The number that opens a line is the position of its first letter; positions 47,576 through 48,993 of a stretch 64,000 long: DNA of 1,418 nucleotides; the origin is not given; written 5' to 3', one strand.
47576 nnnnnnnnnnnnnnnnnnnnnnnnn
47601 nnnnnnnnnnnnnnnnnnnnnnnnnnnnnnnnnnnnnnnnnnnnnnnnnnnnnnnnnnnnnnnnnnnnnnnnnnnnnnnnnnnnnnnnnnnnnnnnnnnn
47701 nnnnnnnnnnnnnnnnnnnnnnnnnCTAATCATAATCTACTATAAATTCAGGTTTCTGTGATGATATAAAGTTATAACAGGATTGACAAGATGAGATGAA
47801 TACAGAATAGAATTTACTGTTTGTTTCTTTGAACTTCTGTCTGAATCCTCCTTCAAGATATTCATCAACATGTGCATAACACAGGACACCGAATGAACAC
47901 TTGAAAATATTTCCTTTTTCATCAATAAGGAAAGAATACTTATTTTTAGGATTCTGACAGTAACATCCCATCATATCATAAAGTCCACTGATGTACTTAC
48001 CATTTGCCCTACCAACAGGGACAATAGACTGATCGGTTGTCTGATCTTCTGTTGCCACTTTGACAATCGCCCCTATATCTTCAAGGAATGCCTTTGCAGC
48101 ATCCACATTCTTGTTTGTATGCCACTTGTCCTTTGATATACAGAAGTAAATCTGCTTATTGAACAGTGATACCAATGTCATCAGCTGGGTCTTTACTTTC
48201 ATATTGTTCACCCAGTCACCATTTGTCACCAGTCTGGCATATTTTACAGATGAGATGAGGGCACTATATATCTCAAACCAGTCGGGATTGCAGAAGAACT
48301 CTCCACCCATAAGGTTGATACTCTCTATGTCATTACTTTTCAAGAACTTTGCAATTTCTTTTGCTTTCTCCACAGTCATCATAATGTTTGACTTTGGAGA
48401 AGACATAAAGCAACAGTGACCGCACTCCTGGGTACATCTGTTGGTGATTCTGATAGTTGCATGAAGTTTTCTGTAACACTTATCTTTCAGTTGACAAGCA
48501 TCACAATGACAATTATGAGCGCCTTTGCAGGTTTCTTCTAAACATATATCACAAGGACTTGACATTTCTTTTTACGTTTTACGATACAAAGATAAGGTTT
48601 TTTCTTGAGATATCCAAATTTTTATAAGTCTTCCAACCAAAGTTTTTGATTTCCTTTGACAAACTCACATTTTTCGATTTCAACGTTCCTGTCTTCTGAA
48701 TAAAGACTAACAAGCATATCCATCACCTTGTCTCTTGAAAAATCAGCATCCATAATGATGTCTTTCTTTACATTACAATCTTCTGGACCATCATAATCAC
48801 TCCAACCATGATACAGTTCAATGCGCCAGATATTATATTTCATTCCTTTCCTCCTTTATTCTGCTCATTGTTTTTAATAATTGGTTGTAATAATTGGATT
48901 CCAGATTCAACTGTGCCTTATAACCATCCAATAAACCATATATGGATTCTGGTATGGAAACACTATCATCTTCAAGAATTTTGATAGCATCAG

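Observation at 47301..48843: Second, diverged copy of the same radical SAM/twitch enzyme about 9 kb away, with its own promoter element and a 2-TM partner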

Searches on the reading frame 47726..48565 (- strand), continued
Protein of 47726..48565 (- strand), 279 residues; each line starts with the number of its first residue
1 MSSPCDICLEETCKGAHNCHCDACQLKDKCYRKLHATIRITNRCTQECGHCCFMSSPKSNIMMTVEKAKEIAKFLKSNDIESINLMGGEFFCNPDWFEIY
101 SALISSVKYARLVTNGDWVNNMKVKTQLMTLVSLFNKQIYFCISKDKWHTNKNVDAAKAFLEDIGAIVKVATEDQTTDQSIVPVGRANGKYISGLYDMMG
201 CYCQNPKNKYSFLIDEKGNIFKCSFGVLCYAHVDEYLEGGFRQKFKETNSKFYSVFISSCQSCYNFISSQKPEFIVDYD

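Call 83: fold_search(model_id=the predicted structure, library=viral)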
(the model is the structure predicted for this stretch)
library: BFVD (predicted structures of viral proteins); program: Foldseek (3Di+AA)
matches with E <= 10: 978; with E <= 0.001: 44
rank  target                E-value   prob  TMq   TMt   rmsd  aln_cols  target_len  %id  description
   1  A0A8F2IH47            4.6e-10  1.00  0.52  0.57   4.2       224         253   20  (no name in the UniProt tables at hand)
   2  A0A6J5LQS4            1.0e-07  1.00  0.50  0.33   6.9       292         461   12  Radical_SAM domain containing protein [uncultured Caudovirales phage]
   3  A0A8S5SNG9            1.2e-07  1.00  0.49  0.49   8.4       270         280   16  Putative Fe-S oxidoreductase [Podoviridae sp. ctIKM86]
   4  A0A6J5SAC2            1.8e-07  1.00  0.54  0.49   5.5       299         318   14  4Fe4S-binding SPASM domain containing protein [uncultured Caudovirales phage]
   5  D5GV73                4.5e-07  1.00  0.38  0.37  10.6       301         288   13  Hypothetical phage protein (Radical SAM family) [Campylobacter phage CP220]
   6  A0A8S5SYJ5            1.1e-06  1.00  0.51  0.34   9.6       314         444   15  Radical SAM superfamily [Podoviridae sp. ctxqo3]
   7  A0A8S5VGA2            1.3e-06  1.00  0.49  0.36  10.1       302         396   12  Fe-S oxidoreductase [Myoviridae sp. ctkfK18]
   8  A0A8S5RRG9            2.5e-06  1.00  0.44  0.31   9.6       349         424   14  Fe-S oxidoreductase [Podoviridae sp. ctXdu7]
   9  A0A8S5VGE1            2.8e-06  1.00  0.43  0.35  10.2       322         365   14  Fe-S oxidoreductase [Myoviridae sp. ctkfK18]
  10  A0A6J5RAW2            3.0e-06  1.00  0.48  0.43   6.8       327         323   13  Radical_SAM domain containing protein [uncultured Caudovirales phage]
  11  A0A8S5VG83            3.7e-06  1.00  0.45  0.35   9.3       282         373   14  Putative Fe-S oxidoreductase [Myoviridae sp. ctkfK18]
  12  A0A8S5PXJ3            5.9e-06  1.00  0.37  0.32  10.1       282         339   17  Putative Fe-S oxidoreductase [Podoviridae sp. ctIlO27]
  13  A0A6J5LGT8            8.3e-06  1.00  0.46  0.41  11.7       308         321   15  Radical_SAM domain containing protein [uncultured Caudovirales phage]
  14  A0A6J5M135            1.2e-05  1.00  0.43  0.34   9.6       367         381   11  Radical_SAM domain containing protein [uncultured Caudovirales phage]
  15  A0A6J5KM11            1.2e-05  1.00  0.44  0.38  10.1       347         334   13  4Fe4S-binding SPASM domain [uncultured Caudovirales phage]
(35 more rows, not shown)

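Call 96: search_protein_families(library=pfam, alignment_id=A4, max_evalue=0.00001)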
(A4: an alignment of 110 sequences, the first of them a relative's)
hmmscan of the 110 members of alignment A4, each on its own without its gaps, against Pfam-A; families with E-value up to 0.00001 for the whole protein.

A. member 1, L026:15859-16311:- (151 aa): 0 families

B. families by the number of members that match (of 110 scanned): 40 families (the first 25 are shown)
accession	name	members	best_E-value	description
PF25043.1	DUF7788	3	8e-46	Domain of unknown function (DUF7788)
PF13671.12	AAA_33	3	7.7e-15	AAA domain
PF25283.1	DUF7873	2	1.8e-30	Family of unknown function (DUF7873)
PF01743.26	PolyA_pol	2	2.5e-25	Poly A polymerase head domain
PF01145.31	Band_7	2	6.8e-23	SPFH domain / Band 7 family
PF09414.15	RNA_ligase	2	7.3e-11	RNA ligase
PF01966.28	HD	2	2e-10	HD domain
PF01668.23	SmpB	1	4.5e-53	SmpB protein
PF01195.25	Pept_tRNA_hydro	1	4.4e-48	Peptidyl-tRNA hydrolase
PF18907.5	DUF5662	1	2.7e-33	Family of unknown function (DUF5662)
PF11443.14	DUF2828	1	3.4e-29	Domain of unknown function (DUF2828)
PF01385.25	OrfB_IS605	1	2.5e-23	Probable transposase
PF05389.17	MecA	1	9.7e-23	Negative regulator of genetic competence (MecA)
PF01128.25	IspD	1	7e-21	2-C-methyl-D-erythritol 4-phosphate cytidylyltransferase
PF05014.21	Nuc_deoxyrib_tr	1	8.1e-21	Nucleoside 2-deoxyribosyltransferase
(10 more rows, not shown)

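Call 97: search_protein_families(library=pfam, alignment_id=A5, max_evalue=0.00001)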
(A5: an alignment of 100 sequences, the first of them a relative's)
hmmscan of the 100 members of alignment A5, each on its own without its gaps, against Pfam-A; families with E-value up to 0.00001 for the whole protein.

A. member 1, L048:11444-12157:- (238 aa): 0 families

B. families by the number of members that match (of 100 scanned): 48 families (the first 25 are shown)
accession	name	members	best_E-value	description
PF09414.15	RNA_ligase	3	4.9e-29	RNA ligase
PF07282.18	Cas12f1-like_TNB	2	1.7e-24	Cas12f1-like, TNB domain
PF12705.13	PDDEXK_1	2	1.9e-23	PD-(D/E)XK nuclease superfamily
PF04055.27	Radical_SAM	2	3e-08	Radical SAM superfamily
PF00521.26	DNA_topoisoIV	1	1.8e-122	DNA gyrase/topoisomerase IV, subunit A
PF05343.19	Peptidase_M42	1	2.1e-71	M42 glutamyl aminopeptidase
PF00478.31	IMPDH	1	4.8e-66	IMP dehydrogenase / GMP reductase domain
PF02649.19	GCHY-1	1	1.1e-60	Type I GTP cyclohydrolase folE2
PF00562.33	RNA_pol_Rpb2_6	1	2.1e-54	RNA polymerase Rpb2, domain 6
PF01653.23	DNA_ligase_aden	1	1.5e-53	NAD-dependent DNA ligase adenylation domain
PF07724.20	AAA_2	1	1.7e-41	AAA domain (Cdc48 subfamily)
PF03989.18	DNA_gyraseA_C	1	4.5e-41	DNA gyrase C-terminal domain, beta-propeller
PF01121.26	CoaE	1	1.1e-33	Dephospho-CoA kinase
PF04536.20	TPM_phosphatase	1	9.1e-28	TPM domain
PF03120.22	DNA_ligase_OB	1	1.2e-26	NAD-dependent DNA ligase OB-fold domain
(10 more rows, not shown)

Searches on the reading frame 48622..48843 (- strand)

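Call 4: search_protein_families(library=pfam, proteins=[window:48622-48843:-], max_evalue=1)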
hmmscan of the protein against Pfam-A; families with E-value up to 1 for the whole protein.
window:48622-48843:- (73 aa): 0 families

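Call 6: search_protein_families(library=phrogs, proteins=[window:48622-48843:-], max_evalue=0.01)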
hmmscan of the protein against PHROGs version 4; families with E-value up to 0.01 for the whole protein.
window:48622-48843:- (73 aa): 1 family
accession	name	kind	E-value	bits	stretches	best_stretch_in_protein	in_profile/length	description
phrog_12096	-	unknown function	0.0052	18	1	24-63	60-98/103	-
